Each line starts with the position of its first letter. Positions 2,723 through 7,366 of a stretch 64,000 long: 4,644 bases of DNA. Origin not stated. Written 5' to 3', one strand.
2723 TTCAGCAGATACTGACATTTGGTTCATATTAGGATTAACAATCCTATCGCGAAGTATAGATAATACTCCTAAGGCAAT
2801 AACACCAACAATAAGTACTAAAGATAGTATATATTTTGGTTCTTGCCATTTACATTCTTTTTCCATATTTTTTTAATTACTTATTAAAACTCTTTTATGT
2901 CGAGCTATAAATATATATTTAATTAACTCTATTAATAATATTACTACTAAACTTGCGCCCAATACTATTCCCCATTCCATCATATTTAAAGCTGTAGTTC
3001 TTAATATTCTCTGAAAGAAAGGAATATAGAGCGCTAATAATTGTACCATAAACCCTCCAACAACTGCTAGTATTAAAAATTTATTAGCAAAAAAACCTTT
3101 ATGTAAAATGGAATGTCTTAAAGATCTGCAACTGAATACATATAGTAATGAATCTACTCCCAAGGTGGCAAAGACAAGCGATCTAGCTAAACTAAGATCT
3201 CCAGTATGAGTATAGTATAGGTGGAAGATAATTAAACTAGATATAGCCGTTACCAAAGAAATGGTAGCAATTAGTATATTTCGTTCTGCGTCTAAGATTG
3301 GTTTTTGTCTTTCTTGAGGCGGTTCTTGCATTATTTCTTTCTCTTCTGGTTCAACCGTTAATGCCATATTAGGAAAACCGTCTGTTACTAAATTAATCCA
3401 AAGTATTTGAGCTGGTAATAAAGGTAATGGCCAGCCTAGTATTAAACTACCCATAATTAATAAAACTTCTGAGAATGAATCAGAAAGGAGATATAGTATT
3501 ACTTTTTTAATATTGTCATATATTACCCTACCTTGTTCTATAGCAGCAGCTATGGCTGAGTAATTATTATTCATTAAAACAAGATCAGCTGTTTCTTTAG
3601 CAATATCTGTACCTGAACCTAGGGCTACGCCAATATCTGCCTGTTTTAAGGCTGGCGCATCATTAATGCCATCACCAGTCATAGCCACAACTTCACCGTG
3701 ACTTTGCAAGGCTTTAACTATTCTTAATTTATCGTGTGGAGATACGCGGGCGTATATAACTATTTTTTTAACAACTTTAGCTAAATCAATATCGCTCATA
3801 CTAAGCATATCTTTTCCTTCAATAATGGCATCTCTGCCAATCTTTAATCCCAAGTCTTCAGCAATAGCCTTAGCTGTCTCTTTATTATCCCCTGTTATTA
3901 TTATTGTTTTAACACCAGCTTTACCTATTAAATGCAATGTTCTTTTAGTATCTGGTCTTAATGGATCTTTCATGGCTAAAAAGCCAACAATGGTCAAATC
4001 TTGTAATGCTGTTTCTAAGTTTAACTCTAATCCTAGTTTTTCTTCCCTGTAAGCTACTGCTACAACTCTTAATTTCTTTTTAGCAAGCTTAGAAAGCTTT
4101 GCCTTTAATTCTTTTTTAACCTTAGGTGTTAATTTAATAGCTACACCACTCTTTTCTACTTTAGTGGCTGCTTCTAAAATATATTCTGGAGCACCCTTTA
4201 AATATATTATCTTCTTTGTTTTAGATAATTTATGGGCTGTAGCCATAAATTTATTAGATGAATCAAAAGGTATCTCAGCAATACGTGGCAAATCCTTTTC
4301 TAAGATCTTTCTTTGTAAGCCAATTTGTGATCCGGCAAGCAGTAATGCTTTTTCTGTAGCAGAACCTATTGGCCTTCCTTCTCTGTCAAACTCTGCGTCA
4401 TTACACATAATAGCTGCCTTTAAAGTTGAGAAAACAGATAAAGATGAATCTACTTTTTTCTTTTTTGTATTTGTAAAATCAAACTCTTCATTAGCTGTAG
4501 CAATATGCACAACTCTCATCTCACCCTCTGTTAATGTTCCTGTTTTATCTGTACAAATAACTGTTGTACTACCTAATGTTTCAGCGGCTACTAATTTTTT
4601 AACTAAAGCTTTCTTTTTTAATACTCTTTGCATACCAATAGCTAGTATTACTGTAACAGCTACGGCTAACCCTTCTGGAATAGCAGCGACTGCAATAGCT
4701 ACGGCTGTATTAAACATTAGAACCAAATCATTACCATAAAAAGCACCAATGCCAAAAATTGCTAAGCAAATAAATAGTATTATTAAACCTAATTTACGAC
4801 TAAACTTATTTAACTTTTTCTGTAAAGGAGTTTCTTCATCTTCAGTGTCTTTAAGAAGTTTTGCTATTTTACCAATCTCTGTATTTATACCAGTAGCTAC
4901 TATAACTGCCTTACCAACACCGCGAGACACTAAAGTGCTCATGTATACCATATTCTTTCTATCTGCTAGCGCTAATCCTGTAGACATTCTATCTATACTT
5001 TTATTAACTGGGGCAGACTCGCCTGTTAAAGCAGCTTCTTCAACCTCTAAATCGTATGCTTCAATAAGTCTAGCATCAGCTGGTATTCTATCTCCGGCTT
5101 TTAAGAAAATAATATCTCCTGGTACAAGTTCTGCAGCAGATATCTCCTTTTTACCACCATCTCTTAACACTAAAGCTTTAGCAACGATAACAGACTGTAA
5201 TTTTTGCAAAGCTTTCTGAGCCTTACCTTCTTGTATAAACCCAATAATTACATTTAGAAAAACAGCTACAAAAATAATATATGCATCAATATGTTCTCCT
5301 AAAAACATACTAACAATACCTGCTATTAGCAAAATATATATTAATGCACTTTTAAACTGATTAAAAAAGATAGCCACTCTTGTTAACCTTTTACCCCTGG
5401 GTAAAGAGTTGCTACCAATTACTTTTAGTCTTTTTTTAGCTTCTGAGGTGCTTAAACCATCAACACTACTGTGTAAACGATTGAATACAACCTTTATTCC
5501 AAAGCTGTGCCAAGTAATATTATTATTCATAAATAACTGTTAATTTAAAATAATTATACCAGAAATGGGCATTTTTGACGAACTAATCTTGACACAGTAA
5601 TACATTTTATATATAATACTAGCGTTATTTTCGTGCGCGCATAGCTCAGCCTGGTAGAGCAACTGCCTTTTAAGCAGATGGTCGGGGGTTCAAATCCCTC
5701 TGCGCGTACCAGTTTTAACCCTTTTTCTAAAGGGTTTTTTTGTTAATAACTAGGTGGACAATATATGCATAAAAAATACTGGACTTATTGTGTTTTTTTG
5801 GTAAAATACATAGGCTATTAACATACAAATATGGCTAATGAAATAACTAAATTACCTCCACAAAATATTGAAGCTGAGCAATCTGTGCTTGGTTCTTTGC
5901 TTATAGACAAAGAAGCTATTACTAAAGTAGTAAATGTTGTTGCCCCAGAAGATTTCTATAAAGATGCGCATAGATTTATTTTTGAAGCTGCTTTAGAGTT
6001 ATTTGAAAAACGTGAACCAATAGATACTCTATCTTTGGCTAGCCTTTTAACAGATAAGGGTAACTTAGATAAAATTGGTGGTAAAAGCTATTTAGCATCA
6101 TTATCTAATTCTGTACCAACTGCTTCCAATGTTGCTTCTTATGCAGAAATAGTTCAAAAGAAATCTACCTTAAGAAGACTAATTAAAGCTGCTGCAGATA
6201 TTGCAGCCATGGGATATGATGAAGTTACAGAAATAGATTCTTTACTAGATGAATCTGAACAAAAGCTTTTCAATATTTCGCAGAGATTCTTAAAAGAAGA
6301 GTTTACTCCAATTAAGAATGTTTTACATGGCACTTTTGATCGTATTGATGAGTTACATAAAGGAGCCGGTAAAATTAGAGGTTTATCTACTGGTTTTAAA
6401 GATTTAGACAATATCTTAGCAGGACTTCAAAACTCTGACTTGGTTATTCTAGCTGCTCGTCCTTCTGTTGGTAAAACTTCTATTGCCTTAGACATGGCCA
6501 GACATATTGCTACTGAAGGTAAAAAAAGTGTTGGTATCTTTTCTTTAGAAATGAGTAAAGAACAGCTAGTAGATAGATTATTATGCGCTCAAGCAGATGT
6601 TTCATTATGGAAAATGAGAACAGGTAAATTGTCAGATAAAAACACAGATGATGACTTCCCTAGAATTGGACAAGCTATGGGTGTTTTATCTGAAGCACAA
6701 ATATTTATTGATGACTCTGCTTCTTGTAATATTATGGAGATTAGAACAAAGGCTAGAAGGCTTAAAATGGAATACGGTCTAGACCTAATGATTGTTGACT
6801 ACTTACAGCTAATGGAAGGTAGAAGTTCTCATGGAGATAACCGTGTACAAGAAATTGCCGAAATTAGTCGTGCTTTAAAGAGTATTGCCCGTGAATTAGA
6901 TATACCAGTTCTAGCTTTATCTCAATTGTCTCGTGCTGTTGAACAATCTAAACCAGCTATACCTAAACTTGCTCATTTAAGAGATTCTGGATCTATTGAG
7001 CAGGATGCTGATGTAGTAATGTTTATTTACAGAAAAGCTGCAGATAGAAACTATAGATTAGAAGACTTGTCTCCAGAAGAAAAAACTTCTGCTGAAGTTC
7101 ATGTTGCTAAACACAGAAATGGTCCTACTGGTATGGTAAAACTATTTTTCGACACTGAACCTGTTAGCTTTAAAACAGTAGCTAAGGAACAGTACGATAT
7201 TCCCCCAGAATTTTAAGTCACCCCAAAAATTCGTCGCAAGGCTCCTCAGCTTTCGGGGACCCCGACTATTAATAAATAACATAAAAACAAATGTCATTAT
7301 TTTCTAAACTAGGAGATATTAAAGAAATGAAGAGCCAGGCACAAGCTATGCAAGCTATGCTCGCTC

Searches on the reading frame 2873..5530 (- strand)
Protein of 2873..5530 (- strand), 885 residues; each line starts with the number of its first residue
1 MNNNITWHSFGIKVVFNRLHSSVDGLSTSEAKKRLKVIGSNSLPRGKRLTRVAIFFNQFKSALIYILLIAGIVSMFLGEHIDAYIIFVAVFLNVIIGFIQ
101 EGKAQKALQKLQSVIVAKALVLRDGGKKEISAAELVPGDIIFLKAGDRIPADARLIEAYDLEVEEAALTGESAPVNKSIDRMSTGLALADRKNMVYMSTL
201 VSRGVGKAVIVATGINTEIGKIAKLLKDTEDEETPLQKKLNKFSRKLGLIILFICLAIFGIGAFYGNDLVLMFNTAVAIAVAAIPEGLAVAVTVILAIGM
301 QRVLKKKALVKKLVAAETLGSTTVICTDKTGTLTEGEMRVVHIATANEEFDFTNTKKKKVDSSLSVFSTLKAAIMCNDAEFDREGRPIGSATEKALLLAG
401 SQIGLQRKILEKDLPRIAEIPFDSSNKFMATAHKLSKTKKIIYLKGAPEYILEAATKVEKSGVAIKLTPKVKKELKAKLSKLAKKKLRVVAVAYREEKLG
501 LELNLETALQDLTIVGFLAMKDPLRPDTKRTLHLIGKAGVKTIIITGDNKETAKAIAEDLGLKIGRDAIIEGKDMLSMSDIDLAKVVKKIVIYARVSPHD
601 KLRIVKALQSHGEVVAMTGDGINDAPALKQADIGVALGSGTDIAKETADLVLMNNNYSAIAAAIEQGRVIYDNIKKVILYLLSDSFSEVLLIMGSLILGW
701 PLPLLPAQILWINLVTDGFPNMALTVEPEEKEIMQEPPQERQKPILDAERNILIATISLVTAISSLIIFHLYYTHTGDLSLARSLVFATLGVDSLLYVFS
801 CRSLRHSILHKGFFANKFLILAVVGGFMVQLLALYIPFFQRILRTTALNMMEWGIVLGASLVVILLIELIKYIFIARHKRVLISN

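Call 49: search_protein_families(library=pfam, proteins=[window:2873-5530:-], max_evalue=0.00001)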
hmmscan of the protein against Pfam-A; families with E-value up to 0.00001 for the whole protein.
window:2873-5530:- (885 aa): 6 families
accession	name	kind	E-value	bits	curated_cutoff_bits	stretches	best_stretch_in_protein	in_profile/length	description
PF00122.25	E1-E2_ATPase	-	7.8e-56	188.9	28.1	1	116-306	4-181/181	E1-E2 ATPase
PF00689.26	Cation_ATPase_C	-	2.7e-50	171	27.3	1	701-873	1-175/175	Cation transporting ATPase, C-terminus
PF00702.32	Hydrolase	-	8.5e-22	78.9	26.4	1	324-632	3-191/191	haloacid dehalogenase-like hydrolase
PF13246.12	Cation_ATPase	-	1.5e-19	70.2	21.7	1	374-457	1-90/91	Cation transport ATPase (P-type)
PF00690.31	Cation_ATPase_N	-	2.1e-17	63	20.4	1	7-74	1-69/69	Cation transporter/ATPase, N-terminus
PF08282.18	Hydrolase_3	-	2.7e-09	37.6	20.9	1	604-664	195-255/255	haloacid dehalogenase-like hydrolase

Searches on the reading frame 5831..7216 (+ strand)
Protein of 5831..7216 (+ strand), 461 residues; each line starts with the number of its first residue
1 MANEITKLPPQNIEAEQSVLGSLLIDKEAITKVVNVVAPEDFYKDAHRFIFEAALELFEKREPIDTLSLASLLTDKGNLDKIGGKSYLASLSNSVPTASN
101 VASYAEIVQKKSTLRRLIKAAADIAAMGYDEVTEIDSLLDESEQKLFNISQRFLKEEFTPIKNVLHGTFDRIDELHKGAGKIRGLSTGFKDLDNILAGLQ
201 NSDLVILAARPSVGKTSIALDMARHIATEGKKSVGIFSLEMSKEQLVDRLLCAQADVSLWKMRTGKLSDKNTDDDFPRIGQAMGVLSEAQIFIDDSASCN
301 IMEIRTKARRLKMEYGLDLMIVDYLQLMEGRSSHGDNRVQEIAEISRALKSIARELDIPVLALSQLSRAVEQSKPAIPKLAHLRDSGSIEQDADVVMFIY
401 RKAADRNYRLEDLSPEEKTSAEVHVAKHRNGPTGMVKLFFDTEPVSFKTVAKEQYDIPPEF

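Call 49: search_protein_families(library=pfam, proteins=[window:5831-7216:+], max_evalue=0.00001)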
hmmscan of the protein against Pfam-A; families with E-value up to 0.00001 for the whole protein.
window:5831-7216:+ (461 aa): 3 families
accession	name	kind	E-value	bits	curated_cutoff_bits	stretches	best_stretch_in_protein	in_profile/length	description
PF03796.21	DnaB_C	-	6.6e-98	327.6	27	1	184-448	1-254/255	DnaB-like helicase C terminal domain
PF00772.26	DnaB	-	8.6e-36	122.6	23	1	9-109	2-102/103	DnaB-like helicase N terminal domain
PF13481.12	AAA_25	-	1.4e-14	54.6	27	1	191-366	21-190/195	AAA domain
